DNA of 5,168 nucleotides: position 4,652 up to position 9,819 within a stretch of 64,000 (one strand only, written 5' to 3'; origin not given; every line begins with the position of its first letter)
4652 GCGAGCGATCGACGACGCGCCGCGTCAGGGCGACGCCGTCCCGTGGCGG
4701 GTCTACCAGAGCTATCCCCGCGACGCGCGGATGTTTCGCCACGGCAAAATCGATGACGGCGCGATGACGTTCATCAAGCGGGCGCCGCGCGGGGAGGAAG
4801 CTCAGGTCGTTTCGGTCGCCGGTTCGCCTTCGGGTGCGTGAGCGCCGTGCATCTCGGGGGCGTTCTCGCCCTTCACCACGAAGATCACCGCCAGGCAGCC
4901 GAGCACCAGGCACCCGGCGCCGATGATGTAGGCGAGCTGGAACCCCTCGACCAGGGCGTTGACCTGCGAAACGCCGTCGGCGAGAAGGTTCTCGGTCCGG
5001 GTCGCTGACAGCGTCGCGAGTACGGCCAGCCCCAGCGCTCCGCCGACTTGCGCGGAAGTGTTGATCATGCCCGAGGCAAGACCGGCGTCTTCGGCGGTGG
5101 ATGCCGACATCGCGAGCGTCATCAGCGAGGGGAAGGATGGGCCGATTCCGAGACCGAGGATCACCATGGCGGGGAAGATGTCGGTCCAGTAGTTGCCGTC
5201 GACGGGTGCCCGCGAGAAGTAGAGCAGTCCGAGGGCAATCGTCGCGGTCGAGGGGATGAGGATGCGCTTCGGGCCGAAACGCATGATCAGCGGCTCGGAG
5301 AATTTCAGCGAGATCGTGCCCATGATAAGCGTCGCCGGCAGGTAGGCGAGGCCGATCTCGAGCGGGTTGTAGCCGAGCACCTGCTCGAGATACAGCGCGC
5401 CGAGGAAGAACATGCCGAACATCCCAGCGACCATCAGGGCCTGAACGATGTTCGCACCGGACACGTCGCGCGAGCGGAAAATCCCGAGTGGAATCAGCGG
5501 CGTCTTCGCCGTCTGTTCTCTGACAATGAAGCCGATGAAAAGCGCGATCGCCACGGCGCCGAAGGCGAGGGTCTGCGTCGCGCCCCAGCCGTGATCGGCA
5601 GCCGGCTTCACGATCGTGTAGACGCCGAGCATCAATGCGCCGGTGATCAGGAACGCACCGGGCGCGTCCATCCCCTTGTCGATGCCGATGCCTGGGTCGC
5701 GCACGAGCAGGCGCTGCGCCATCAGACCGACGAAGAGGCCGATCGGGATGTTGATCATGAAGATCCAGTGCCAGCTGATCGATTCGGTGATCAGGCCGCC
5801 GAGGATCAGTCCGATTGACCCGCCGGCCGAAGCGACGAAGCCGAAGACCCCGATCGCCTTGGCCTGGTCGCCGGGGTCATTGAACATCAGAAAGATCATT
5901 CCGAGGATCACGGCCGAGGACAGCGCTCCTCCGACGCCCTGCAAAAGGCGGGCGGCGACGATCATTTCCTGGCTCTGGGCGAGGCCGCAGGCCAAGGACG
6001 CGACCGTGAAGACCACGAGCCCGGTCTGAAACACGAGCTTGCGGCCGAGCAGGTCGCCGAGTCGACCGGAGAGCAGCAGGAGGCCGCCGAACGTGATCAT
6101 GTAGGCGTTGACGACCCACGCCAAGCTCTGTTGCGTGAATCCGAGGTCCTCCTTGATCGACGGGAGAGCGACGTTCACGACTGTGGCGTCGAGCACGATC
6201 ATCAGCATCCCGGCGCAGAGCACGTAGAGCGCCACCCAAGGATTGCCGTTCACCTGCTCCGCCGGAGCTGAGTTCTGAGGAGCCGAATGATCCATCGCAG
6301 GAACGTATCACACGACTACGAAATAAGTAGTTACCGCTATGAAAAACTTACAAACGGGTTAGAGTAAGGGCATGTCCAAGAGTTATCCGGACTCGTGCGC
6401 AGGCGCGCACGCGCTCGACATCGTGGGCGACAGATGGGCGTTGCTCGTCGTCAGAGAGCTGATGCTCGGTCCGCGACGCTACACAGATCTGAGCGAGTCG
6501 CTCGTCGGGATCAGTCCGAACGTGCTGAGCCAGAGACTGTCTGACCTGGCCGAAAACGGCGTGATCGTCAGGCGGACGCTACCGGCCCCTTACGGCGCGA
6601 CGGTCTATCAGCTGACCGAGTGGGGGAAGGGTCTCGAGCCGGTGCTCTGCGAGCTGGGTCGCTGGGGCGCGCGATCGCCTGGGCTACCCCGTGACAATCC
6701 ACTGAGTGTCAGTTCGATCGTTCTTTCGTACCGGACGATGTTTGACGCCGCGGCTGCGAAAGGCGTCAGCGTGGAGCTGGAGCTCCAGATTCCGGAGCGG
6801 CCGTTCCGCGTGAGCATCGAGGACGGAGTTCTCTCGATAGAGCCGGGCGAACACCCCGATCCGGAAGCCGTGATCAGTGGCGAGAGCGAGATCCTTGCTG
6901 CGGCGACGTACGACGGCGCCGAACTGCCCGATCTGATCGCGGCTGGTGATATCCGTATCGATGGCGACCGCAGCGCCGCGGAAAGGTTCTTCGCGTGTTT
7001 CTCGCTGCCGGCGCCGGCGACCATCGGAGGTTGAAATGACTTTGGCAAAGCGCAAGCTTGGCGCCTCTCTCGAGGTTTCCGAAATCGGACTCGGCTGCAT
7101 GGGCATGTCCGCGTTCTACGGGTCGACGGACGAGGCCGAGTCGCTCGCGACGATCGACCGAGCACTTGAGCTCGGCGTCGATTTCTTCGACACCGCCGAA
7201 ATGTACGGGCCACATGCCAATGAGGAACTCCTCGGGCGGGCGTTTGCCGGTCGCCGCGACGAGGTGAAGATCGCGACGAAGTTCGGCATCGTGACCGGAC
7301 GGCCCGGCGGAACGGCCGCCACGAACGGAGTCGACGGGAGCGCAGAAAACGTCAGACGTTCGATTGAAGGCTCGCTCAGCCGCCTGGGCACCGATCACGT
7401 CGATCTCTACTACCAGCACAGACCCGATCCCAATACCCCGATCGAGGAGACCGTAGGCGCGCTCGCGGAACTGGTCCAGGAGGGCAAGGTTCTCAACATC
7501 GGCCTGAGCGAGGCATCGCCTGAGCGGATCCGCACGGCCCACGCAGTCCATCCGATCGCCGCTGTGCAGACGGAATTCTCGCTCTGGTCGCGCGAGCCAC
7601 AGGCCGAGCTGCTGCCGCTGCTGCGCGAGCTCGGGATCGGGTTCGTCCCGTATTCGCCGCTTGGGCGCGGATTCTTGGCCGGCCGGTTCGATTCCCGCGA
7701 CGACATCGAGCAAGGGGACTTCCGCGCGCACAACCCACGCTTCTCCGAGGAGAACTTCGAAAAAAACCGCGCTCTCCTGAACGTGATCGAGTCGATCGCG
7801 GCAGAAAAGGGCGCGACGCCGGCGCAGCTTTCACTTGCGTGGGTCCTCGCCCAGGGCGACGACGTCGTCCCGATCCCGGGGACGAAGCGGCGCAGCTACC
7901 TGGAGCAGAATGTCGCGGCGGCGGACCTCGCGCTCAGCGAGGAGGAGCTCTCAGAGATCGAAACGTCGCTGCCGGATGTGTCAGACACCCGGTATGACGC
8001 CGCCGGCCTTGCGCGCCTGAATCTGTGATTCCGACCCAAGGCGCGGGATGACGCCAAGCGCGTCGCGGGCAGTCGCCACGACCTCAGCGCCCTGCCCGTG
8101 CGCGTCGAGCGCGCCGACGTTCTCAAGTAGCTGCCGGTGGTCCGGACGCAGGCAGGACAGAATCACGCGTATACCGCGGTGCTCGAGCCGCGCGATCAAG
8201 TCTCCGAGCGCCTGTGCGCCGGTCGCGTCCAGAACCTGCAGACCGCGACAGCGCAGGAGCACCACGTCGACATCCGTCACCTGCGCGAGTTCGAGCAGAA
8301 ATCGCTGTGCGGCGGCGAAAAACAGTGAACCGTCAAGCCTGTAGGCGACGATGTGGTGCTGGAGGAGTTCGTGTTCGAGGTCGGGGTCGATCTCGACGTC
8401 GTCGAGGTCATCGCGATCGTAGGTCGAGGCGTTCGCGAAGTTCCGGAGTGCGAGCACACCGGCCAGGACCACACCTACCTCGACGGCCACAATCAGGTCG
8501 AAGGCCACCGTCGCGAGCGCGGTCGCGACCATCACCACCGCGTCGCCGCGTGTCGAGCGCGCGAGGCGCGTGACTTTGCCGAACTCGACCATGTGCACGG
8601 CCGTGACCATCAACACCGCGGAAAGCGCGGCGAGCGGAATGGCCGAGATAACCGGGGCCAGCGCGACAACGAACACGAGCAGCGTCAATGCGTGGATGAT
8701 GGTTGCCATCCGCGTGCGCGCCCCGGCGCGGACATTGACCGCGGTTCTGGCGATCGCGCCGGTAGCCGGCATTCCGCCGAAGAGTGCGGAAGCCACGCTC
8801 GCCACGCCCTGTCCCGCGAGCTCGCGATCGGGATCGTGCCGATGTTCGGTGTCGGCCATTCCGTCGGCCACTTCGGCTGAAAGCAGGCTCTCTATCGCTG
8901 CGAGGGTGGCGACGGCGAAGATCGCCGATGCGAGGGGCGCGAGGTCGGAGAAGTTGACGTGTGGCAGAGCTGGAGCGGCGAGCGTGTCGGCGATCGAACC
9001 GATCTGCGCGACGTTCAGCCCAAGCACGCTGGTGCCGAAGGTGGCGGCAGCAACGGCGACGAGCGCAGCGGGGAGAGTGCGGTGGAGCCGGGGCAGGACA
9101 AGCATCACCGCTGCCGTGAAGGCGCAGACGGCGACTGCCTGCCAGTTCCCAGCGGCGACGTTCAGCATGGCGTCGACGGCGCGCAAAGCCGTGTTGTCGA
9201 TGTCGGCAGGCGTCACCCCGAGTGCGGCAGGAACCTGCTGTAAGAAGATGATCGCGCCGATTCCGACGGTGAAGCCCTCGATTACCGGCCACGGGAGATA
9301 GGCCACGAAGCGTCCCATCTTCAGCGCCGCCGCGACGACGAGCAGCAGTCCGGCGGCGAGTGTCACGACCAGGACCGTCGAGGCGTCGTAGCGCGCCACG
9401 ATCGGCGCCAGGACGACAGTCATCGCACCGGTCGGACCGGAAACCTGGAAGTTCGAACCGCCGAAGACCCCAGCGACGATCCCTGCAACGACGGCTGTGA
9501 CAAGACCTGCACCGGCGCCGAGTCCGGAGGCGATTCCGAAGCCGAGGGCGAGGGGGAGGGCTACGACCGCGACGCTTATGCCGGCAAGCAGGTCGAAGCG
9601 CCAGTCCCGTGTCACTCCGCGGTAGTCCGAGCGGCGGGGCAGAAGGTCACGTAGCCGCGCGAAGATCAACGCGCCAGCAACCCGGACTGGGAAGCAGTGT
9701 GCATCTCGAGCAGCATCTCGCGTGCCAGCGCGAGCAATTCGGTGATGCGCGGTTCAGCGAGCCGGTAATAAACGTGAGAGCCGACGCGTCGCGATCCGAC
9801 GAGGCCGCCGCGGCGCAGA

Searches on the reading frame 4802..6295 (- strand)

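Call 71: search_protein_families(library=pfam, proteins=[window:4802-6295:-], max_evalue=0.01)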
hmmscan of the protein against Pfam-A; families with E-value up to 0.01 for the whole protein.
window:4802-6295:- (497 aa): 1 family
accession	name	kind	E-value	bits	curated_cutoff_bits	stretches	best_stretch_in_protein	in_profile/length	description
PF07690.21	MFS_1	-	1.2e-49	169.5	33.4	1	26-422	1-346/347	Major Facilitator Superfamily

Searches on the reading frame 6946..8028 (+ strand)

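Call 71: search_protein_families(library=pfam, proteins=[window:6946-8028:+], max_evalue=0.01)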
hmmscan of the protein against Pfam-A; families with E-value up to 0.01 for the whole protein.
window:6946-8028:+ (360 aa): 1 family
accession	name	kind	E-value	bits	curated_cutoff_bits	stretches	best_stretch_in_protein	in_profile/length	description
PF00248.27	Aldo_ket_red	-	6.2e-84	282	24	1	46-339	1-287/291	Aldo/keto reductase family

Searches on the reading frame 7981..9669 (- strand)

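Call 71: search_protein_families(library=pfam, proteins=[window:7981-9669:-], max_evalue=0.01)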
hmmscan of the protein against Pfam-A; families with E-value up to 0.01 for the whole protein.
window:7981-9669:- (562 aa): 3 families
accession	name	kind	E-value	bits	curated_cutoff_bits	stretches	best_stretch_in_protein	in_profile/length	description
PF00916.26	Sulfate_transp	-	5e-70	236.6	23.2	1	26-383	4-380/380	Sulfate permease family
PF01740.26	STAS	-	3.4e-14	52.9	22.6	1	438-522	8-95/106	STAS domain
PF16983.11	MFS_MOT1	-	0.00019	22.2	30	1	240-359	7-110/111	Molybdate transporter of MFS superfamily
